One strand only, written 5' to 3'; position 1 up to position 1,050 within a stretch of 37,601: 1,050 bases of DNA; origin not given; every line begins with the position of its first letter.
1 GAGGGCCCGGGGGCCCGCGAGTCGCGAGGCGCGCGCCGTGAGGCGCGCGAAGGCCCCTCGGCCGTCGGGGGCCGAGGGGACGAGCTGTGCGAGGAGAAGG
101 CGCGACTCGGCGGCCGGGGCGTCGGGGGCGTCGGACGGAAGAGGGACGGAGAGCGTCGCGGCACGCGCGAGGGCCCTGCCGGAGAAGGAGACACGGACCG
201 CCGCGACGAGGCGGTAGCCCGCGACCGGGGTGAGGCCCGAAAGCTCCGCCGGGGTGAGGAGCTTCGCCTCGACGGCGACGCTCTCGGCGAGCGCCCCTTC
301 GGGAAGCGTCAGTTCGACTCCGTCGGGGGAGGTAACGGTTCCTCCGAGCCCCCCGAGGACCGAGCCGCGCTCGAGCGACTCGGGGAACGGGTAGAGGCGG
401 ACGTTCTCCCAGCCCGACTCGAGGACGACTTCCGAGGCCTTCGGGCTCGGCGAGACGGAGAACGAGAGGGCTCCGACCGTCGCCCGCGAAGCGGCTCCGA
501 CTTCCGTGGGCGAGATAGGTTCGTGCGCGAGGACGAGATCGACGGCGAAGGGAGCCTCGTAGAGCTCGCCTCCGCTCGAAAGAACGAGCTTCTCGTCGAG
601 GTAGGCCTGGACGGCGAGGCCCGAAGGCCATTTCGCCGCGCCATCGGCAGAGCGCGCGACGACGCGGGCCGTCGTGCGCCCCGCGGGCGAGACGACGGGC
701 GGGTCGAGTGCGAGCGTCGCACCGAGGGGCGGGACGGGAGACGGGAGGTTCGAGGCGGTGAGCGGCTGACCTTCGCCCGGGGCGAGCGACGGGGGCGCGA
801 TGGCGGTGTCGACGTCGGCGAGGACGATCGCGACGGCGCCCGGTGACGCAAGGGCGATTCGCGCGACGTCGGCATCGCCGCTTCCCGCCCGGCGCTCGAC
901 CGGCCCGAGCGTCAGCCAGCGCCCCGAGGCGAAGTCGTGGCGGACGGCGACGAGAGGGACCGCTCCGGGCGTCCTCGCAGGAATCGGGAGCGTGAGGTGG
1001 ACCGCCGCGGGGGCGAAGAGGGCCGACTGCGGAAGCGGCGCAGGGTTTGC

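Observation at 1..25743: Regulator-led operon: giant (5785 aa), small (286 aa), giant (>2338 aa) exported proteins with no recognisable export or anchoring partner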

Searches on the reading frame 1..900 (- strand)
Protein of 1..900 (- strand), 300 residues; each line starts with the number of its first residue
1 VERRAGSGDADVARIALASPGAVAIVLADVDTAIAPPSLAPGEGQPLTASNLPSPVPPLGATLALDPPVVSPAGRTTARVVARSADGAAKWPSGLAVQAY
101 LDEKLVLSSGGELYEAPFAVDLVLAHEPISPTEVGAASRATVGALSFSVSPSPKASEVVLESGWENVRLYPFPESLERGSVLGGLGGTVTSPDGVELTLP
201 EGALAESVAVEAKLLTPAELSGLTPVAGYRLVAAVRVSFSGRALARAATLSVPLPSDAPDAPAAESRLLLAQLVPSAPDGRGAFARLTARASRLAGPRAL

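Call 72: search_protein_families(library=pfam, proteins=[window:1-900:-], max_evalue=10)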
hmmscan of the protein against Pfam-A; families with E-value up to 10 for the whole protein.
window:1-900:- (300 aa): 1 family
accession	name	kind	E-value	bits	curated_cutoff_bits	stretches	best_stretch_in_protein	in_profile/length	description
PF00791.26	ZU5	-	0.038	14.7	21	1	181-227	4-51/97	ZU5 domain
